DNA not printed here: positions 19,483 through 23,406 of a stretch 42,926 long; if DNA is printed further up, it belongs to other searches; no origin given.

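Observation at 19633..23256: Lipoprotein with ~17 tandem ~48-aa repeats + Myxococcus Cys-rich module + MYXO-CTERM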

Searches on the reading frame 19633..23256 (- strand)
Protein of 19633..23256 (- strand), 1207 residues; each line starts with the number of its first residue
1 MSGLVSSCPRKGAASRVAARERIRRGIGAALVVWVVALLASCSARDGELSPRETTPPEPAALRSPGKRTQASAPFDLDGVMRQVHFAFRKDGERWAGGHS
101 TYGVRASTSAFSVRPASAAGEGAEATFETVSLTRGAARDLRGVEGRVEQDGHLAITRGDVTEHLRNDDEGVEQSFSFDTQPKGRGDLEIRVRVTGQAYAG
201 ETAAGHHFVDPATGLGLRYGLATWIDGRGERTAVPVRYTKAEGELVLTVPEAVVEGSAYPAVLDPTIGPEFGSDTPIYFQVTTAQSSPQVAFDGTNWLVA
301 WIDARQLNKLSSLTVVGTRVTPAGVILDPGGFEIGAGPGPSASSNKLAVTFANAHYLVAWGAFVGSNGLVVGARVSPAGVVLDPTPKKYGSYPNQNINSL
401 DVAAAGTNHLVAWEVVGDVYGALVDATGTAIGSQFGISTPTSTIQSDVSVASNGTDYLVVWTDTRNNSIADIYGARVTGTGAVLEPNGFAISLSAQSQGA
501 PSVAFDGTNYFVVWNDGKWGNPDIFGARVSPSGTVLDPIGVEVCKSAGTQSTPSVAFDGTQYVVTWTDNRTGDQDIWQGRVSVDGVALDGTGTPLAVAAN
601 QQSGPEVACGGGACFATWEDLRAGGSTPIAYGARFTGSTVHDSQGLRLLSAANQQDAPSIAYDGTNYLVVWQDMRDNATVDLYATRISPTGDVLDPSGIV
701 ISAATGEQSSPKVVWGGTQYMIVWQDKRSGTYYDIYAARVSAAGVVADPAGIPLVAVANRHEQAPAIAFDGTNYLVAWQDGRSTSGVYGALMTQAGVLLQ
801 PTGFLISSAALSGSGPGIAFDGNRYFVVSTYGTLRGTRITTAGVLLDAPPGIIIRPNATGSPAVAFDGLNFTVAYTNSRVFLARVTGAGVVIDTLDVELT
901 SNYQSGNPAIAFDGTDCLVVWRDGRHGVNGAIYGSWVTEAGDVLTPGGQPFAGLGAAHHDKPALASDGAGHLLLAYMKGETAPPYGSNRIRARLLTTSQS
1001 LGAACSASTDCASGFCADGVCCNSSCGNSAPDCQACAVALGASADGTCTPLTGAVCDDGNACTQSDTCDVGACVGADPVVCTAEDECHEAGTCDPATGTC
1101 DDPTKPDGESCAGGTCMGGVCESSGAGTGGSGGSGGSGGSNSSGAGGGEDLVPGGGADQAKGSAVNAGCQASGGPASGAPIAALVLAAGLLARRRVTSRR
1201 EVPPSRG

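Call 3: search_protein_families(library=pfam, proteins=[window:19633-23256:-], max_evalue=1)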
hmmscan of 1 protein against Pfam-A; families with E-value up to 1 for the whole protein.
window:19633-23256:- (1207 aa): 0 families

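Call 4: search_protein_families(library=ncbifam, proteins=[window:19633-23256:-], max_evalue=1)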
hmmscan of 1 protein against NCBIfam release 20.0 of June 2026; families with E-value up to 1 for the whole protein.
window:19633-23256:- (1207 aa): 5 families
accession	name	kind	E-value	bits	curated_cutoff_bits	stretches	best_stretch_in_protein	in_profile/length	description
TIGR04275.1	beta_prop_Msarc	repeat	0.0004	20.1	85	2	563-577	20-34/40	beta-propeller repeat protein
NF002183.0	PRK01029.1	equivalog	0.0011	18.1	405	1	518-578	251-309/429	Tol-Pal system protein TolB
TIGR03901.2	MYXO-CTERM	domain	0.0054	17.1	20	1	1168-1195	5-32/34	MYXO-CTERM sorting domain-containing protein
TIGR03382.1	GC_trans_RRR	domain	0.0099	16.5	15.85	1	1168-1195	1-27/27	MYXO-CTERM sorting domain-containing protein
NF038383.1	lipo_LIC12048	equivalog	0.42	8.1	700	1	399-518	997-1115/1441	LIC12048 family lipoprotein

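Call 9: find_homologous_proteins(query=window:19633-23256:-)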
Query window:19633-23256:- (1207 aa): 2115 proteins with E <= 0.001 among 8000 candidates; the best 120 are listed.
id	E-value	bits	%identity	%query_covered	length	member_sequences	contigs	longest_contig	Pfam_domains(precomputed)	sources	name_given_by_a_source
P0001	0.0e+0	1207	49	91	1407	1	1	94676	-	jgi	jgi:MYXO-CTERM domain-containing protein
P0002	0.0e+0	1190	49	91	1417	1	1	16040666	-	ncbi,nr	ncbi:Flagellar hook-length control protein FliK [Minicystis rosea]|nr:Flagellar hook-length control 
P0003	0.0e+0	1166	48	90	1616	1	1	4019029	-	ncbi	ncbi:MAG: MYXO-CTERM sorting domain-containing protein [Minicystis sp.]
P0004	0.0e+0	1153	46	88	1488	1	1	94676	-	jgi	jgi:MYXO-CTERM domain-containing protein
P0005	0.0e+0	1153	49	87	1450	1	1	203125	PF12396.15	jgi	jgi:hypothetical protein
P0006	0.0e+0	1152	48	91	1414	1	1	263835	-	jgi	jgi:uncharacterized protein (TIGR03382 family)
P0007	0.0e+0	1146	45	91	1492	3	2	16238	-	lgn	-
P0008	0.0e+0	1140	48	87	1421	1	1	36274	PF12396.15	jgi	jgi:MYXO-CTERM domain-containing protein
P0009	0.0e+0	1136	50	87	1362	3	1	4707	-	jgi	jgi:MYXO-CTERM domain-containing protein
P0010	0.0e+0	1110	45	90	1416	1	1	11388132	-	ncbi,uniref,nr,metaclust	ncbi:MYXO-CTERM sorting domain-containing protein [Chondromyces crocatus]|uniref:Disintegrin domain-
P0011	0.0e+0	1070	46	86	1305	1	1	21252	PF12396.15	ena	-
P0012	0.0e+0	1042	45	91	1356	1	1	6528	-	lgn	-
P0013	1.0e-295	1002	45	91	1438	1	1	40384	-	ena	-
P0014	9.1e-294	996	41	90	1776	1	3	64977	PF12396.15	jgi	jgi:hypothetical protein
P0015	6.8e-286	970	42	89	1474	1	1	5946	-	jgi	jgi:MYXO-CTERM domain-containing protein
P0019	1.9e-269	915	39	87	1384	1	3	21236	PF27743.1,PF00200.29,PF12396.15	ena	-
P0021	7.9e-261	887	39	55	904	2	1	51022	PF27743.1,PF12396.15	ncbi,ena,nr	ncbi:MAG TPA: hypothetical protein VMH22_09870 [bacterium]|nr:hypothetical protein [bacterium]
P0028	2.7e-249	849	38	86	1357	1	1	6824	PF24700.2,PF27743.1,PF00200.29,PF12396.15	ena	-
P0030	9.8e-243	827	36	94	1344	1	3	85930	PF00200.29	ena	-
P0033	9.3e-236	804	40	57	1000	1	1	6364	PF27743.1,PF13585.13,PF18421.8,PF18962.8,PF12396.15,PF13860.13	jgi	jgi:hypothetical protein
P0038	1.3e-232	793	37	87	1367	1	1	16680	PF00200.29,PF12396.15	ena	-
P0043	3.7e-227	775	37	92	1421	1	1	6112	PF27743.1,PF00200.29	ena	-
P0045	1.0e-226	774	37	92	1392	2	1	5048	PF00200.29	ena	-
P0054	6.0e-222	758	38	87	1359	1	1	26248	PF27743.1,PF00200.29,PF12396.15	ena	-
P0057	1.2e-220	754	34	88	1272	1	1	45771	PF00200.29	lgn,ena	-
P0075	8.2e-213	728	37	75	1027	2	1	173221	PF00200.29,PF12396.15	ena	-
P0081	6.6e-211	721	39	87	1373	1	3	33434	PF27743.1,PF00200.29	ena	-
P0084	4.8e-209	715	40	82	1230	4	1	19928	PF27743.1,PF00200.29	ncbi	-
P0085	7.7e-209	715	37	90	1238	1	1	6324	PF00200.29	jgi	-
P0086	8.4e-209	715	40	82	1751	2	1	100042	PF00200.29,PF12396.15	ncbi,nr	ncbi:MAG: hypothetical protein GX444_01330 [Myxococcales bacterium]|nr:hypothetical protein [Myxococ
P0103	2.8e-204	700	38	86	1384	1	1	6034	PF24700.2,PF00200.29,PF12396.15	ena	-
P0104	7.5e-204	698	38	91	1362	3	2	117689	PF00200.29,PF12396.15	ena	-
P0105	1.1e-203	698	40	88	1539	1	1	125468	PF00200.29,PF12396.15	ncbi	-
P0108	8.5e-203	695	37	87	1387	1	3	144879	PF00200.29,PF12396.15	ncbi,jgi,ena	-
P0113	2.3e-202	693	37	88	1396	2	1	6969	PF00200.29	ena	-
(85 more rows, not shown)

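Call 10: search_protein_families(library=pfam, proteins=[P0019, P0028, P0033, P0005, P0002], max_evalue=0.01)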
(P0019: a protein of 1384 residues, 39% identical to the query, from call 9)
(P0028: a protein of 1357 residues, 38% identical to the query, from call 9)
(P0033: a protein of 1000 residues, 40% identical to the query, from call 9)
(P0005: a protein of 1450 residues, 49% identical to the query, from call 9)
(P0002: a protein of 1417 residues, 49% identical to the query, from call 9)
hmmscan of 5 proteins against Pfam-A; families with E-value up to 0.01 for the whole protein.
P0019 (1384 aa): 3 families
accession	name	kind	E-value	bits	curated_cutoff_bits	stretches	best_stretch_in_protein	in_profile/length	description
PF00200.28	Disintegrin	-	5.9e-22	78.7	35.1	4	1177-1207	45-75/75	Disintegrin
PF12396.14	DUF3659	-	1.7e-09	37.8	24.8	0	445-473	31-59/61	Protein of unknown function (DUF3659)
PF18421.7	Peptidase_M23_N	-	0.0023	18.3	25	0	463-495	7-39/73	Peptidase family M23 N-terminal domain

P0028 (1357 aa): 3 families
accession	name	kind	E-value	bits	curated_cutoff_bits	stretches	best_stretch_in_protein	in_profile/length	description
PF00200.28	Disintegrin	-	4.2e-14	53.5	35.1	3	1140-1170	45-75/75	Disintegrin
PF12396.14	DUF3659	-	5e-10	39.5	24.8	0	444-469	32-57/61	Protein of unknown function (DUF3659)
PF24700.1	Vein_beta-barrel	-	5.5e-07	30.1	27.7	0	481-547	50-113/122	Vein beta-barrel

P0033 (1000 aa): 7 families
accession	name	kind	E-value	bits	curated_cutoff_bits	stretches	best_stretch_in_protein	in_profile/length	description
PF12396.14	DUF3659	-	9.8e-16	57.8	24.8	0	251-320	5-52/61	Protein of unknown function (DUF3659)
PF13860.13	FlgD_ig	-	1.4e-09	38.2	27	1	931-983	20-71/79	FlgD Ig-like domain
PF18962.6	Por_Secre_tail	-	1.5e-09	38.5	27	1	916-998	1-75/75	Secretion system C-terminal sorting domain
PF18421.7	Peptidase_M23_N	-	3.5e-06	27.3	25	0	637-666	7-36/73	Peptidase family M23 N-terminal domain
PF13585.12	CHU_C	-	7.4e-06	26.4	27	1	926-994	19-80/86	CHU_C Type IX secretion signal domain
PF17360.7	DUF5386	-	0.00087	19.7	27.3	0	323-349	16-43/170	Family of unknown function (DUF5386)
PF02700.19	PurS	-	0.0023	18.5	22.2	0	463-489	6-32/77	Phosphoribosylformylglycinamidine (FGAM) synthase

P0005 (1450 aa): 1 family
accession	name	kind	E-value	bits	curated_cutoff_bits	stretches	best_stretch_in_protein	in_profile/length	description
PF12396.14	DUF3659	-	2.2e-08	34.3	24.8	0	791-814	29-52/61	Protein of unknown function (DUF3659)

P0002 (1417 aa): 0 families

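Call 13: search_solved_structures(query=window:19633-23256:-, max_evalue=1, show_alignments=2)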
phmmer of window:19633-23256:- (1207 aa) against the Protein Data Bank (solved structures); distinct sequences matched with E-value up to 1: 8.
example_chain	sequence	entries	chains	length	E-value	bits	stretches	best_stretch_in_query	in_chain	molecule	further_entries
5fyj_U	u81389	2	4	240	0.042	14.9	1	1122-1175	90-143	VRC01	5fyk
8jou_D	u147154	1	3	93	0.043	14.8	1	678-747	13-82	Virion-associated phage protein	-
6j71_B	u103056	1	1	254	0.062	14.3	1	1126-1176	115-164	anti-HER2 humanized antibody HuA21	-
9zz6_L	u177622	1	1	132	0.44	11.5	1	1125-1181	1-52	Nanobody E2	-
9kfb_A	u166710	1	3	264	0.45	11.5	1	1112-1176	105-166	NM57-scFv light chain, NM57-scFv heavy chain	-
2ap2_A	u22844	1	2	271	0.61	11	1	1124-1173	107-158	SINGLE CHAIN FV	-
6u2m_A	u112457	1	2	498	0.69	10.8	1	1120-1146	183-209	HaloCaMP V2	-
7xbx_R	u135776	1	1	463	0.91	10.4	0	1123-1155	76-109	Processed fractalkine,CX3C chemokine receptor 1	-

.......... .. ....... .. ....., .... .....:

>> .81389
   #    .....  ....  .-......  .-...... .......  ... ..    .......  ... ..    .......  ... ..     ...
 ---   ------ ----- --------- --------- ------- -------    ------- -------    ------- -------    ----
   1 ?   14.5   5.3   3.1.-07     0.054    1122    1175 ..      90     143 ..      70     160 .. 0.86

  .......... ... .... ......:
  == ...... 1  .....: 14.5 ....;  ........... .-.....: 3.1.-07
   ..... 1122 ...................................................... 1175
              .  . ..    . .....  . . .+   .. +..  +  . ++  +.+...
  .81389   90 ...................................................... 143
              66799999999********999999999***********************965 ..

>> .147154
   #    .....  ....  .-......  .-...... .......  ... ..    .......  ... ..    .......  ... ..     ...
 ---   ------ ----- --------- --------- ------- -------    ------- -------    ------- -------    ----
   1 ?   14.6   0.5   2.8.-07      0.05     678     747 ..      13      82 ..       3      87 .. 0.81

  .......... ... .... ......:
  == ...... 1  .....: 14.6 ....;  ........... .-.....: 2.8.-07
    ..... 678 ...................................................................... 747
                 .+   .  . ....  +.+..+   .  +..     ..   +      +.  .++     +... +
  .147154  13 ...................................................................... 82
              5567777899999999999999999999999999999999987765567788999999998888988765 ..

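Call 21: find_encoding_contigs(protein=P0002, flank=10000, max_places=2)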
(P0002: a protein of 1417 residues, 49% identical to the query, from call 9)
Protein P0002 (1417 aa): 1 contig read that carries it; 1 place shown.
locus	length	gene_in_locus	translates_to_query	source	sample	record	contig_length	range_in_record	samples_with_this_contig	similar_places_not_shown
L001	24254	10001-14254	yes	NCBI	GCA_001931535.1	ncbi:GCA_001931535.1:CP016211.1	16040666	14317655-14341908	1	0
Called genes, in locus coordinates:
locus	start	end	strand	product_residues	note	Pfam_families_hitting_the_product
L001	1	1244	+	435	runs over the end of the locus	PF00989:PAS (faint), PF08447:PAS_3, PF08448:PAS_4, PF01740:STAS, PF13466:STAS_2 (weak)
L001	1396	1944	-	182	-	-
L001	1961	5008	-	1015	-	PF13699:eCIS_core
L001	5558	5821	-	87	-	-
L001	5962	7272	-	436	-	PF00375:SDF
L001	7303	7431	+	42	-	-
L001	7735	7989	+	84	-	-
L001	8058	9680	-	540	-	-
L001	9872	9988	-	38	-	-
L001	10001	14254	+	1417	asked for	-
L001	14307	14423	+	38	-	-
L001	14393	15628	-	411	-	-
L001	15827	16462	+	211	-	-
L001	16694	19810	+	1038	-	-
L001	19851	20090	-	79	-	-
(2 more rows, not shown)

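Call 22: find_encoding_contigs(protein=P0010, flank=10000, max_places=2)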
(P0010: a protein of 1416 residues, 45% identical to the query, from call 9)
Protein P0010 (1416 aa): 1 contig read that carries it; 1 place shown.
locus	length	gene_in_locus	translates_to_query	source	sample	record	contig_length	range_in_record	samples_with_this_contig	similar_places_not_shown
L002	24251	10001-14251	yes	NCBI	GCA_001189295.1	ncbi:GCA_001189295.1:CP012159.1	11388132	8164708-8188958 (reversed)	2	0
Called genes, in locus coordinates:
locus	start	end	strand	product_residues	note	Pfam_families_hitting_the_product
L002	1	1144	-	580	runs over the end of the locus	PF13191:AAA_16 (weak)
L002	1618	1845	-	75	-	-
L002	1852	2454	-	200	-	-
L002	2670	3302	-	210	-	PF17783:WHD_CvfB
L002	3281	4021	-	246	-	-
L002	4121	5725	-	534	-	PF00005:ABC_tran, PF01935:DUF87 (faint), PF02463:SMC_N (faint), PF03193:RsgA_GTPase (faint), PF13191:AAA_16 (faint), PF13476:AAA_23 (faint), PF12848:ABC_tran_Xtn, PF00005:ABC_tran, +4 more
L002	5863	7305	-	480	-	PF01565:FAD_binding_4, PF04030:ALO (faint)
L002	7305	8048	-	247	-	PF00106:adh_short, PF01370:Epimerase (weak), PF08659:KR, PF13561:adh_short_C2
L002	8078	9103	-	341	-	PF01916:DS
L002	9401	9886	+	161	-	-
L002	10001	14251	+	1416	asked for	-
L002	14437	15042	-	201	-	PF05685:Uma2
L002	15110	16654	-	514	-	PF01636:APH (faint), PF00069:Pkinase, PF07714:PK_Tyr_Ser-Thr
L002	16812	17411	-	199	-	PF05685:Uma2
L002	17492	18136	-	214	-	PF00440:TetR_N, PF16859:TetR_C_11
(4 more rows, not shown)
